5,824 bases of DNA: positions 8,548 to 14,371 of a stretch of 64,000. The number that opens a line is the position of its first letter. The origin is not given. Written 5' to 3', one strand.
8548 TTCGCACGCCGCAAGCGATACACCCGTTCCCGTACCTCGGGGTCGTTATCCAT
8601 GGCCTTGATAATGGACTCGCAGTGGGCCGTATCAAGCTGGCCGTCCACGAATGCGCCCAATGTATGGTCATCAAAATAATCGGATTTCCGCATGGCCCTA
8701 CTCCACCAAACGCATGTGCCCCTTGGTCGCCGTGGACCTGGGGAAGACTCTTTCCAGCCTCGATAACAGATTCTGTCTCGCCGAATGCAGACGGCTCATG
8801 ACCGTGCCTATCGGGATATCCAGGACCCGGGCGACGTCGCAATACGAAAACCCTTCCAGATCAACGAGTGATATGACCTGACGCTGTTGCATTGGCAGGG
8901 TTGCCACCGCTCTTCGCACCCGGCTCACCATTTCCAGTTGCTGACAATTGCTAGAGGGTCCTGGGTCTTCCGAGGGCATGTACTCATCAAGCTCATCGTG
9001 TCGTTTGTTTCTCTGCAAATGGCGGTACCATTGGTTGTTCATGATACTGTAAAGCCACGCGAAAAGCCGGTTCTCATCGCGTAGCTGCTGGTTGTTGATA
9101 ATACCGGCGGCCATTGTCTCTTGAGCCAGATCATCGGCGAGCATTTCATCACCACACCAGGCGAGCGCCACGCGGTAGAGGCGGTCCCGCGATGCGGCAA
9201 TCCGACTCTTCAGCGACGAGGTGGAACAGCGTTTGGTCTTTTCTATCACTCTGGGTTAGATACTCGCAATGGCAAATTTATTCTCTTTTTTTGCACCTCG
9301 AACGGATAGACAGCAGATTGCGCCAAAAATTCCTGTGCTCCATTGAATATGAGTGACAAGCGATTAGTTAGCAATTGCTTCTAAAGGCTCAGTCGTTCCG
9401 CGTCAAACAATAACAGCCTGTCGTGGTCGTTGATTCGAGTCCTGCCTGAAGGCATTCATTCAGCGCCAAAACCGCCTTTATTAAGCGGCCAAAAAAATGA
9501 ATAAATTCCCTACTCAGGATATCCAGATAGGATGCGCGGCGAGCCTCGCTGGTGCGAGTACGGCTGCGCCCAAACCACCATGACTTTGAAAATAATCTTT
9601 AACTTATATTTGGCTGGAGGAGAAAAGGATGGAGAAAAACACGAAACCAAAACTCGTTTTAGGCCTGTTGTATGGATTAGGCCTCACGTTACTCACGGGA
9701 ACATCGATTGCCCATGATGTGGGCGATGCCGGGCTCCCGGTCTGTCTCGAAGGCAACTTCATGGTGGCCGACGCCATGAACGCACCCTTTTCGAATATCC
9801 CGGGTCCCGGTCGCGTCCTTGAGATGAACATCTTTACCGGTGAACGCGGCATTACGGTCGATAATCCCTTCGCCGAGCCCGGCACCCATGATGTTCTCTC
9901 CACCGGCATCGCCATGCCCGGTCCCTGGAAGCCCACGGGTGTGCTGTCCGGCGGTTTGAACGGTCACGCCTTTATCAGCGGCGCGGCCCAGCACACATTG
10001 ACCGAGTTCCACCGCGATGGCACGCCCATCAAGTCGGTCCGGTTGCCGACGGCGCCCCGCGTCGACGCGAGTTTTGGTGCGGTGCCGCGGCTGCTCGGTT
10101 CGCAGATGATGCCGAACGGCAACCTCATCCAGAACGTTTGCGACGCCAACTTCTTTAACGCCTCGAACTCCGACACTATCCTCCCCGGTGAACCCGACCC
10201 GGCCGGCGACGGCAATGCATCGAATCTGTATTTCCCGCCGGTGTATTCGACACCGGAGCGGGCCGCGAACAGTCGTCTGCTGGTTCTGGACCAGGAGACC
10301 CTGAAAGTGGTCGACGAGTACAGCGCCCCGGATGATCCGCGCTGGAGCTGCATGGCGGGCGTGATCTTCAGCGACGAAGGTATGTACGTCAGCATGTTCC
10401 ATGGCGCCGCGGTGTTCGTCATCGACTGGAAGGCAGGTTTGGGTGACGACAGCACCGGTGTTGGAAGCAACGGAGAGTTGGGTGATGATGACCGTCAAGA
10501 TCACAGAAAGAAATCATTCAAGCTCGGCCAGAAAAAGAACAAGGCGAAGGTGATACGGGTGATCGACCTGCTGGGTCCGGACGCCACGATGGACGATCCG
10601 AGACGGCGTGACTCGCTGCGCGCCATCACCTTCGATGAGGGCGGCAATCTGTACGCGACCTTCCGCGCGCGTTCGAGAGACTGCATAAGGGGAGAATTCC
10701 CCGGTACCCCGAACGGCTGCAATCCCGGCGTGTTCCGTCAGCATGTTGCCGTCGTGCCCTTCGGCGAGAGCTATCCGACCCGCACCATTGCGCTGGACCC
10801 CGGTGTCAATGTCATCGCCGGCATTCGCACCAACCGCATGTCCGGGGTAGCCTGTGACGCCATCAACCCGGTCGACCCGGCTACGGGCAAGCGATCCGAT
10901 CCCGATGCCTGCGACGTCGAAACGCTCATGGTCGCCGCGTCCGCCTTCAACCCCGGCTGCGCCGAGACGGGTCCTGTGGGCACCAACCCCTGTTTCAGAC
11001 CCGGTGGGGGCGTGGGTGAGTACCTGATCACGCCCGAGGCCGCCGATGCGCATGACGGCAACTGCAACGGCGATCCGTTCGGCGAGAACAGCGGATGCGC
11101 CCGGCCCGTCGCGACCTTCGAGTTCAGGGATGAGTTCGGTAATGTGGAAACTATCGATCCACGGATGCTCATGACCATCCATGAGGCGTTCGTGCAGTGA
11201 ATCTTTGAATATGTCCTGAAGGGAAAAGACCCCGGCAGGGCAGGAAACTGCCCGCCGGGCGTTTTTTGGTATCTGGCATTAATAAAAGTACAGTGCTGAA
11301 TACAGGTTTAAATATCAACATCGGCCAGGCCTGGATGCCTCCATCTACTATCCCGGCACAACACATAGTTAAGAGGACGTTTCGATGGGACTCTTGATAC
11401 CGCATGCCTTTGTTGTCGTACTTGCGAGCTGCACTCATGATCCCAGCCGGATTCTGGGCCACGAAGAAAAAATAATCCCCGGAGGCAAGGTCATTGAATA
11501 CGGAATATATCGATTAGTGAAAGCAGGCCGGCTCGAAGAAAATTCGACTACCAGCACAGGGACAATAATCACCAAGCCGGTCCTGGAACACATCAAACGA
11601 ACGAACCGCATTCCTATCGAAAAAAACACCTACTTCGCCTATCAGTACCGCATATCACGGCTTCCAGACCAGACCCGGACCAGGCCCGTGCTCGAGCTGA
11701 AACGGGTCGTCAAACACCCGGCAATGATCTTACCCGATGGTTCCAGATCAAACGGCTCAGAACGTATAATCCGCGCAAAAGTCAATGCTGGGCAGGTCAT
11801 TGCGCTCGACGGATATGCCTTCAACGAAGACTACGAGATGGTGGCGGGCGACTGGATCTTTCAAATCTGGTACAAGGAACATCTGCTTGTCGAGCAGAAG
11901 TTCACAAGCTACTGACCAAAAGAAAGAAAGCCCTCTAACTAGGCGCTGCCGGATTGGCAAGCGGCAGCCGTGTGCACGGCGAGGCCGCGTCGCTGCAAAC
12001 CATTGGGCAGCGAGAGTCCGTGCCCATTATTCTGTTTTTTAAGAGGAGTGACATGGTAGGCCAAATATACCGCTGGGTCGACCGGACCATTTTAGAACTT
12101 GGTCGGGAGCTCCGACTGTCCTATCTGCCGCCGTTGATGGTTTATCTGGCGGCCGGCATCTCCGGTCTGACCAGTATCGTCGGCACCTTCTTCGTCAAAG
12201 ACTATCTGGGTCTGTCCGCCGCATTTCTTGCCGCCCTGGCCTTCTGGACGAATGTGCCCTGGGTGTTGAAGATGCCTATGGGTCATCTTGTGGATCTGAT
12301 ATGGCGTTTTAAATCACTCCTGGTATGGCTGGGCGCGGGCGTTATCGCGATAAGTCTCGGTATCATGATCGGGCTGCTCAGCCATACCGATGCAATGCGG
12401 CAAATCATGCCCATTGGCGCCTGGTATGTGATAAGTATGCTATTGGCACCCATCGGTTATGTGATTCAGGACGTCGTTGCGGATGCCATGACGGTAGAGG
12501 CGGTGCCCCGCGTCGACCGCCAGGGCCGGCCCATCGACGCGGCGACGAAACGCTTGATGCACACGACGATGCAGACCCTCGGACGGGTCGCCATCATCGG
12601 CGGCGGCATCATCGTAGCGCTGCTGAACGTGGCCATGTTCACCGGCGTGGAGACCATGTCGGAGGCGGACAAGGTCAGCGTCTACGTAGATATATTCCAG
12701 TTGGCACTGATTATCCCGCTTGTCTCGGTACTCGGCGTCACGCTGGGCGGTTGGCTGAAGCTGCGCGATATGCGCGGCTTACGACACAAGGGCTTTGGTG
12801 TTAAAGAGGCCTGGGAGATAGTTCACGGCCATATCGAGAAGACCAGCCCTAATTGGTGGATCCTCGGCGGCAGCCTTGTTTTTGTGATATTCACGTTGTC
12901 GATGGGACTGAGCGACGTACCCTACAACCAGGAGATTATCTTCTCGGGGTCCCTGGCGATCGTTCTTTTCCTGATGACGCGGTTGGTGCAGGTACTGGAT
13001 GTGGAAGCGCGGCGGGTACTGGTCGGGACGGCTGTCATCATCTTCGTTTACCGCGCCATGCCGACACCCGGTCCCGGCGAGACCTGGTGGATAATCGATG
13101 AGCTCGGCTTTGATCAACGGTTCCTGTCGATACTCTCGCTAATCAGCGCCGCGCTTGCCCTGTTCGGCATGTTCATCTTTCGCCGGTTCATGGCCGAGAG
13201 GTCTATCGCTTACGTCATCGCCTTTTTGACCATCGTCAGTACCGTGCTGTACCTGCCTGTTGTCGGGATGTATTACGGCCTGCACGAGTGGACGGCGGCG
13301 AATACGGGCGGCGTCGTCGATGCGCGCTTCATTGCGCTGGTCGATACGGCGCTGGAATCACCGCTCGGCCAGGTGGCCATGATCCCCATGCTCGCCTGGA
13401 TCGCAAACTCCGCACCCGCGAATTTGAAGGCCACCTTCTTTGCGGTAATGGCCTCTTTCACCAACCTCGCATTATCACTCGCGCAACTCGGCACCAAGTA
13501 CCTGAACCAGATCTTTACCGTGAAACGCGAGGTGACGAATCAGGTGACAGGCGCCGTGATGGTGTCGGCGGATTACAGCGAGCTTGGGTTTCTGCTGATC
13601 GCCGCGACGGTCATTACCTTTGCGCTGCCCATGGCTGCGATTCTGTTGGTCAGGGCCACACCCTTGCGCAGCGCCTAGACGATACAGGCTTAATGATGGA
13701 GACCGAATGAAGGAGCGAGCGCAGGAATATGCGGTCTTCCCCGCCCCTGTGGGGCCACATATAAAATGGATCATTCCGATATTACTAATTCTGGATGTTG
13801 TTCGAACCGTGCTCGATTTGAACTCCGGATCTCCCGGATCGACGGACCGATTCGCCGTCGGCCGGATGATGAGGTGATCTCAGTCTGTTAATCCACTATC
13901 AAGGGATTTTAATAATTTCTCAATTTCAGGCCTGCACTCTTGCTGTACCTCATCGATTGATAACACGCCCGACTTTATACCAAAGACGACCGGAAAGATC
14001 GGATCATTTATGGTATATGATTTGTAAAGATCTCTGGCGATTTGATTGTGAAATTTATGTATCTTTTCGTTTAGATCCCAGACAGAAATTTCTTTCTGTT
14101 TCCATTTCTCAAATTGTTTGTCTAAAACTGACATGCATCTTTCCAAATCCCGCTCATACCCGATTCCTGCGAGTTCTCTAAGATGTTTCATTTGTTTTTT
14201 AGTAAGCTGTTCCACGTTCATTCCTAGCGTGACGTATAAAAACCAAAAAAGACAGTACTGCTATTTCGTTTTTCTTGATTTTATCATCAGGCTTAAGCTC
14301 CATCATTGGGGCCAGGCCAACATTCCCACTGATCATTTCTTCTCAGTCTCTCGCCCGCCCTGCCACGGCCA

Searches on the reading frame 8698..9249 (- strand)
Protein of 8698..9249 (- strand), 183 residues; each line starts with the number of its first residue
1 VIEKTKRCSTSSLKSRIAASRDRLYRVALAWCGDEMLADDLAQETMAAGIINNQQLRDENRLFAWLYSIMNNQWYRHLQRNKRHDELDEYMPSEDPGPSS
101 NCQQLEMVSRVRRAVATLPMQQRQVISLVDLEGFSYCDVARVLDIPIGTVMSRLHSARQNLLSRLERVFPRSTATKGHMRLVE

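Call 4: search_protein_families(library=pfam, proteins=[window:8698-9249:-], max_evalue=0.01)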
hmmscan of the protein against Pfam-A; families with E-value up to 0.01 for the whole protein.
window:8698-9249:- (183 aa): 6 families
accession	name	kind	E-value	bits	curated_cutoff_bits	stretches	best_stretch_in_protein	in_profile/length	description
PF08281.18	Sigma70_r4_2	-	1.2e-13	50.9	25.7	1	110-161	3-54/54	Sigma-70, region 4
PF04542.20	Sigma70_r2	-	2.5e-11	43.6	24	1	20-83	5-70/71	Sigma-70 region 2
PF04545.22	Sigma70_r4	-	2.2e-10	40.3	24.1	1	114-161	1-48/50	Sigma-70, region 4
PF07638.17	Sigma70_ECF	-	1.6e-05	25.4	21.1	1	54-163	67-181/185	ECF sigma factor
PF22029.2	PhyR_sigma2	-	0.0005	20.5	27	1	24-70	8-54/55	Sigma2 domain of PhyR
PF22233.2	PhyR_sigma-like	-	0.0064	16.7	27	0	118-154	4-40/50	Response regulator PhyR, sigma-like domain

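Call 34: search_protein_families(library=ncbifam, proteins=[window:8698-9249:-], max_evalue=0.001)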
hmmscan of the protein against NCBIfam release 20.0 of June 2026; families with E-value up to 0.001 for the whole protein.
window:8698-9249:- (183 aa): 84 families (the best 25 are shown)
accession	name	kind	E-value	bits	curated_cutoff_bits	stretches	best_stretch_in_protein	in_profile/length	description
NF009164.0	PRK12511.1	equivalog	3.3e-26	91.9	185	1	19-182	12-174/182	RNA polymerase sigma factor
NF058625.1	sigma_PG0214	equivalog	9.4e-26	90.5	130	1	12-166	5-162/170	GFO_1088 family ECF-type sigma factor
NF007225.0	PRK09643.1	equivalog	2.4e-24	86.2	190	1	19-174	35-191/204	RNA polymerase sigma factor SigM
NF007216.0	PRK09638.1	equivalog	6.2e-23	81.5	194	1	1-166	8-175/180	RNA polymerase sigma factor SigY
TIGR02983.1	SigE-fam_strep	subfamily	6.1e-22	78.2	141.55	1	14-166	9-159/162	SigE family RNA polymerase sigma factor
NF009185.0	PRK12533.1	equivalog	2e-21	76.7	248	1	22-168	40-196/231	RNA polymerase sigma factor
NF009166.1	PRK12513.1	equivalog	3e-21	76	206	1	19-166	30-187/193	RNA polymerase sigma factor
NF009171.0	PRK12518.1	equivalog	4.6e-21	75.5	208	1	1-163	17-182/191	RNA polymerase sigma factor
NF004113.0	PRK05602.1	equivalog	1.3e-20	73.9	208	1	9-168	43-204/211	RNA polymerase sigma factor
TIGR02947.1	SigH_actino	hypoth_equivalog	1.7e-20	73.6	251.55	2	109-166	123-180/193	RNA polymerase sigma-70 factor, TIGR02947 family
TIGR02937.1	sigma70-ECF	superfamily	1.8e-20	73.3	42.9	1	21-165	11-165/165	sigma-70 family RNA polymerase sigma factor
NF009192.0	PRK12540.1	equivalog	5.2e-19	68.5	307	1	10-162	4-156/182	RNA polymerase sigma factor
NF007223.0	PRK09641.1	equivalog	2.1e-18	66.8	209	1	2-166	9-185/187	RNA polymerase sigma factor SigW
TIGR02950.1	SigM_subfam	subfamily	2.5e-18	66.4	147.95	1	23-165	12-158/159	RNA polymerase sigma factor, SigM family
NF009198.0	PRK12546.1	equivalog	6.4e-18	65.1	270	1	24-165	20-161/188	RNA polymerase sigma factor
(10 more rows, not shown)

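Call 66: list_cluster_members(proteins=[window:8701-9249:-, window:9629-11197:+, window:11385-11912:+, window:11954-13675:+, window:13883-14221:-, window:3429-3881:-, window:2466-2963:-, window:1975-2418:-])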
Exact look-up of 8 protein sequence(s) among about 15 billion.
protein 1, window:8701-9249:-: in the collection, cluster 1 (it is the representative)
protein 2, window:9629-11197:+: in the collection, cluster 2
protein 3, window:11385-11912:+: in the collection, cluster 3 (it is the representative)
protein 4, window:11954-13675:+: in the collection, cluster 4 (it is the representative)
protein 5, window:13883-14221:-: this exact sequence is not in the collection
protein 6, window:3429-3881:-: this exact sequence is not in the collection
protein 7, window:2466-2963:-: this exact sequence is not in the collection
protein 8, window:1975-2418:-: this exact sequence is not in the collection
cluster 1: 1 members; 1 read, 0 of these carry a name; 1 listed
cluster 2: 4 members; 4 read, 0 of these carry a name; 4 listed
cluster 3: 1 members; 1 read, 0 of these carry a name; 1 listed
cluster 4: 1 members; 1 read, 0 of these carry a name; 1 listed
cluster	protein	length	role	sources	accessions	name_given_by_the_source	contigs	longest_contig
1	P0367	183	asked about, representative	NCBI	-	-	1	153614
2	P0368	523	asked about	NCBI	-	-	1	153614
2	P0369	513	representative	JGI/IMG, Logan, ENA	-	-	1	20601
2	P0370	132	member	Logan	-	-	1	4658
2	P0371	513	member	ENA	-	-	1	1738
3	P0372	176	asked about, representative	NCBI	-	-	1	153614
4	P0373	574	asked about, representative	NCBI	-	-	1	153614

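Call 67: find_encoding_contigs(protein=P0369, flank=10000, max_places=5)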
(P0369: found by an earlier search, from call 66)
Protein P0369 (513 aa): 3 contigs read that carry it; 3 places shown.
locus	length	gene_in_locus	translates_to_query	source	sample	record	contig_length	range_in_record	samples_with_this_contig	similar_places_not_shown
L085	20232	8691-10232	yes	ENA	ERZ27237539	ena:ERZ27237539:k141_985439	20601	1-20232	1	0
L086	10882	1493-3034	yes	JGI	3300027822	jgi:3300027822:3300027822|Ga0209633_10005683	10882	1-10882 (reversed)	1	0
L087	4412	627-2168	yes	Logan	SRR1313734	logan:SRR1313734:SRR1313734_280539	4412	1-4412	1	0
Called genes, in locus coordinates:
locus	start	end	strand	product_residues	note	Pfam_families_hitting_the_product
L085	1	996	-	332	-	?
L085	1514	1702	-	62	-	-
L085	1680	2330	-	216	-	PF01613:Flavin_Reduct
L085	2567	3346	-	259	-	PF02567:PhzC-PhzF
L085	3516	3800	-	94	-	-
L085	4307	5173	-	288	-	-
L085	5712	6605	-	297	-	-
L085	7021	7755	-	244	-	-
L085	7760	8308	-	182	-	PF04542:Sigma70_r2, PF07638:Sigma70_ECF (weak), PF08281:Sigma70_r4_2, PF04545:Sigma70_r4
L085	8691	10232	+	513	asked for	-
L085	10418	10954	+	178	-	PF12975:DUF3859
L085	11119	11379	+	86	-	-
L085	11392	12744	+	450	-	PF03092:BT1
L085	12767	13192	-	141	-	PF01042:Ribonuc_L-PSP, PF14588:YjgF_endoribonc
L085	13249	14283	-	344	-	PF08240:ADH_N, PF00107:ADH_zinc_N, PF13602:ADH_zinc_N_2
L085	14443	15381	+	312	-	PF00126:HTH_1, PF03466:LysR_substrate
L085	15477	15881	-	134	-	-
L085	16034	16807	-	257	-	PF00459:Inositol_P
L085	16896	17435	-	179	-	PF01252:Peptidase_A8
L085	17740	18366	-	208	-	PF12766:Pyridox_oxase_2 (faint), PF01243:PNPOx_N, PF10590:PNP_phzG_C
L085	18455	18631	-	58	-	-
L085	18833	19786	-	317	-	PF13409:GST_N_2, PF13417:GST_N_3, PF13410:GST_C_2 (weak)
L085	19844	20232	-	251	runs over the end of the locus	?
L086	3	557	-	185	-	?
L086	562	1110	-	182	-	PF04542:Sigma70_r2, PF08281:Sigma70_r4_2, PF04545:Sigma70_r4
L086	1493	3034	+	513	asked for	-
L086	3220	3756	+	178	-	PF12975:DUF3859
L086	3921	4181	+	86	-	-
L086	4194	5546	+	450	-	PF03092:BT1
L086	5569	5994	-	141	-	PF01042:Ribonuc_L-PSP, PF14588:YjgF_endoribonc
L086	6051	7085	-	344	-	PF08240:ADH_N, PF00107:ADH_zinc_N, PF13602:ADH_zinc_N_2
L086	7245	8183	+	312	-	PF00126:HTH_1, PF03466:LysR_substrate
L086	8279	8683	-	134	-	-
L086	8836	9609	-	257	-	PF00459:Inositol_P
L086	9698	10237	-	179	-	PF01252:Peptidase_A8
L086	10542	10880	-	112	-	?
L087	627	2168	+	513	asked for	-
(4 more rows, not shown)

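Call 73: search_protein_families(library=pfam, proteins=[L085:5712-6605:-, L085:4307-5173:-, L085:3516-3800:-, L085:7021-7755:-], max_evalue=0.01)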
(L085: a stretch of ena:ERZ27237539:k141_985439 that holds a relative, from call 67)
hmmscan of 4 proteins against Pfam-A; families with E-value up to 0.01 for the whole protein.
L085:5712-6605:- (297 aa): 0 families

L085:4307-5173:- (288 aa): 0 families

L085:3516-3800:- (94 aa): 0 families

L085:7021-7755:- (244 aa): 1 family
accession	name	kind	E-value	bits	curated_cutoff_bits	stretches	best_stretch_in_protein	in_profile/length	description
PF15990.10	UPF0767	-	0.0035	17.9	27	1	78-136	8-66/83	UPF0767 family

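Call 76: list_cluster_members(proteins=[L085:7024-7755:-, L085:7763-8308:-, L085:5715-6605:-, L085:4310-5173:-])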
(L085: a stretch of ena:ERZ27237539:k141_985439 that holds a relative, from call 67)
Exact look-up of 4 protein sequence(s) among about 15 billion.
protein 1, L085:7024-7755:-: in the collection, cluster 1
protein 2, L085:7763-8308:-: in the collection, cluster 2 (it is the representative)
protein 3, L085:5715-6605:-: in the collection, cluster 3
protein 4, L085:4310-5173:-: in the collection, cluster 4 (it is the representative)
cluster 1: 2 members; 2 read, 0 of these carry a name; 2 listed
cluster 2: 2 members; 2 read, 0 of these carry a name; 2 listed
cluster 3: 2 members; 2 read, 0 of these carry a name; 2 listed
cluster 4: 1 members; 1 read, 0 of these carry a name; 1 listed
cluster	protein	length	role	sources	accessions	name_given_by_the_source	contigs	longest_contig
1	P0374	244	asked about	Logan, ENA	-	-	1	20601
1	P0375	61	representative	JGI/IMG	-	-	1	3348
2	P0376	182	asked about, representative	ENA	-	-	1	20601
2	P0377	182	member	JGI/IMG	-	-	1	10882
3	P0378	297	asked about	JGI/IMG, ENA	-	-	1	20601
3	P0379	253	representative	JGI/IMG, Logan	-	-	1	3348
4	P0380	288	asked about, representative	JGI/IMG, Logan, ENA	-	-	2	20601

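Call 77: find_encoding_contigs(protein=P0375, flank=10000, max_places=5)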
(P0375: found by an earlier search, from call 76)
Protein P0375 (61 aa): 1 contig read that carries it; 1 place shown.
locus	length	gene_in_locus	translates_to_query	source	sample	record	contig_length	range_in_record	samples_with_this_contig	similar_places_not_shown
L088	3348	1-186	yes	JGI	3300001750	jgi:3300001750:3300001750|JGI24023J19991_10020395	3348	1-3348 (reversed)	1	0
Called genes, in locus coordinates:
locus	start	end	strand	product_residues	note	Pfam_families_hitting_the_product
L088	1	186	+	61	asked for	?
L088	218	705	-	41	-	-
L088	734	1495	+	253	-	-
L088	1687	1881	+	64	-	-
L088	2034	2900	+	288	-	-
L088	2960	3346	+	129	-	?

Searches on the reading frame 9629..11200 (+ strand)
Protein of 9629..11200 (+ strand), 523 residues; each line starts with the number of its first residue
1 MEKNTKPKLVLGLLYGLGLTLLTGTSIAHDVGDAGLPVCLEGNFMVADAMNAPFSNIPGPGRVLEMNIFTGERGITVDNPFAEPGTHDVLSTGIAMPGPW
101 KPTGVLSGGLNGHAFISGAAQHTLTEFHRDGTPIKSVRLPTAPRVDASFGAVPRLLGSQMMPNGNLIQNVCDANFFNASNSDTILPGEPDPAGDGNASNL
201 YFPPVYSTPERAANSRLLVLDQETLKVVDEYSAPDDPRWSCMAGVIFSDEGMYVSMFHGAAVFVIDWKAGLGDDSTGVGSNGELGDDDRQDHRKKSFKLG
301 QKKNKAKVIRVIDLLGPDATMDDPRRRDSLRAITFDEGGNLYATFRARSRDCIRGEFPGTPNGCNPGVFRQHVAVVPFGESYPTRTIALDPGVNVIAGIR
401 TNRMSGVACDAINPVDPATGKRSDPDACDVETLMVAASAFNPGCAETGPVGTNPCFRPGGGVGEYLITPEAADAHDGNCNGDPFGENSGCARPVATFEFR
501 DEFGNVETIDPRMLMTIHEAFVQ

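Call 4: search_protein_families(library=pfam, proteins=[window:9629-11200:+], max_evalue=0.01)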
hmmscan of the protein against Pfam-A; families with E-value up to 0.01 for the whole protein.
window:9629-11200:+ (523 aa): 0 families

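Call 34: search_protein_families(library=ncbifam, proteins=[window:9629-11200:+], max_evalue=0.001)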
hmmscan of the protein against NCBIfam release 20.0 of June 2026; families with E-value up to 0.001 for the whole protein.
window:9629-11200:+ (523 aa): 0 families

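Call 73: search_protein_families(library=pfam, proteins=[L085:5712-6605:-, L085:4307-5173:-, L085:3516-3800:-, L085:7021-7755:-], max_evalue=0.01)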
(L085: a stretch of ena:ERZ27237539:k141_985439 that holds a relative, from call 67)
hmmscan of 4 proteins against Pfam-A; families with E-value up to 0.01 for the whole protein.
L085:5712-6605:- (297 aa): 0 families

L085:4307-5173:- (288 aa): 0 families

L085:3516-3800:- (94 aa): 0 families

L085:7021-7755:- (244 aa): 1 family
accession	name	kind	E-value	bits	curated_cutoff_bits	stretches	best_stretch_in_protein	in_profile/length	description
PF15990.10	UPF0767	-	0.0035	17.9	27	1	78-136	8-66/83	UPF0767 family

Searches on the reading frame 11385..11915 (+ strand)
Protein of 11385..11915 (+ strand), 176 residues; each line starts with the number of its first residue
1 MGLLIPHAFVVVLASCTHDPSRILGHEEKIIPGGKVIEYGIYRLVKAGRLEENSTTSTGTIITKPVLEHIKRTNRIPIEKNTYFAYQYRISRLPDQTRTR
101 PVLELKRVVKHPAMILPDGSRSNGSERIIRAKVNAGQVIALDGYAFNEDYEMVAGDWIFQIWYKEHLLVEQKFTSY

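Call 33: search_protein_families(library=pfam, proteins=[window:11385-11915:+], max_evalue=0.001)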
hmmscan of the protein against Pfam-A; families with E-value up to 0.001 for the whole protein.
window:11385-11915:+ (176 aa): 1 family
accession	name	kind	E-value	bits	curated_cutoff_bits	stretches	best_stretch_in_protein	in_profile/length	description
PF12975.13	DUF3859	-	8.4e-09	35.8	24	1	35-174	6-122/123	Domain of unknown function (DUF3859)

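Call 73: search_protein_families(library=pfam, proteins=[L085:5712-6605:-, L085:4307-5173:-, L085:3516-3800:-, L085:7021-7755:-], max_evalue=0.01)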
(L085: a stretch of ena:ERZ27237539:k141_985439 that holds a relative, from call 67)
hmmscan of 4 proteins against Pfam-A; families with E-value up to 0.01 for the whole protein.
L085:5712-6605:- (297 aa): 0 families

L085:4307-5173:- (288 aa): 0 families

L085:3516-3800:- (94 aa): 0 families

L085:7021-7755:- (244 aa): 1 family
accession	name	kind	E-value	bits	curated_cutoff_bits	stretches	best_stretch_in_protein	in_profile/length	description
PF15990.10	UPF0767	-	0.0035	17.9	27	1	78-136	8-66/83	UPF0767 family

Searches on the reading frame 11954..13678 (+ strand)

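Call 4: search_protein_families(library=pfam, proteins=[window:11954-13678:+], max_evalue=0.01)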
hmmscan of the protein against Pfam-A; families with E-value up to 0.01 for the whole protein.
window:11954-13678:+ (574 aa): 1 family
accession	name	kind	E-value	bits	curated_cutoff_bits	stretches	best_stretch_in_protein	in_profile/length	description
PF03092.22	BT1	-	2.4e-13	50.1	22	1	68-566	2-412/432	BT1 family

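Call 34: search_protein_families(library=ncbifam, proteins=[window:11954-13678:+], max_evalue=0.001)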
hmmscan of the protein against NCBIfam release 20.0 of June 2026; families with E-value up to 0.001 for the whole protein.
window:11954-13678:+ (574 aa): 1 family
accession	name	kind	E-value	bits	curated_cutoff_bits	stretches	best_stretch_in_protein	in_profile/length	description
TIGR00788.1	fbt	subfamily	0.0002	20.4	216.4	1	61-561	32-440/468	folate/biopterin family MFS transporter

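Call 73: search_protein_families(library=pfam, proteins=[L085:5712-6605:-, L085:4307-5173:-, L085:3516-3800:-, L085:7021-7755:-], max_evalue=0.01)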
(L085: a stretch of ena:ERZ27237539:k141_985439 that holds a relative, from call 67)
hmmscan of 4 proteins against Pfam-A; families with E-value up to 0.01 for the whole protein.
L085:5712-6605:- (297 aa): 0 families

L085:4307-5173:- (288 aa): 0 families

L085:3516-3800:- (94 aa): 0 families

L085:7021-7755:- (244 aa): 1 family
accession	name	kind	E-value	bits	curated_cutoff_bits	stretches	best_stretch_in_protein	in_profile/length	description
PF15990.10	UPF0767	-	0.0035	17.9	27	1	78-136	8-66/83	UPF0767 family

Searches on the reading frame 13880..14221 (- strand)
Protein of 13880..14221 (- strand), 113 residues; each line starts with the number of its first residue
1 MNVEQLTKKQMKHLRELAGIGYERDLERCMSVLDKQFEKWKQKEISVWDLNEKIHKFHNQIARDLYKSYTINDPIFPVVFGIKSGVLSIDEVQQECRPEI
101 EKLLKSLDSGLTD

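Call 73: search_protein_families(library=pfam, proteins=[L085:5712-6605:-, L085:4307-5173:-, L085:3516-3800:-, L085:7021-7755:-, window:13880-14221:-], max_evalue=0.01)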
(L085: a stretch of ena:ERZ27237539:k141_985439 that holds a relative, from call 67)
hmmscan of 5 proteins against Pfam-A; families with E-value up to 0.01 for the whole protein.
L085:5712-6605:- (297 aa): 0 families

L085:4307-5173:- (288 aa): 0 families

L085:3516-3800:- (94 aa): 0 families

L085:7021-7755:- (244 aa): 1 family
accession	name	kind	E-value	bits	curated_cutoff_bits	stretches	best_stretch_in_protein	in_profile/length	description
PF15990.10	UPF0767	-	0.0035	17.9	27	1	78-136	8-66/83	UPF0767 family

window:13880-14221:- (113 aa): 0 families
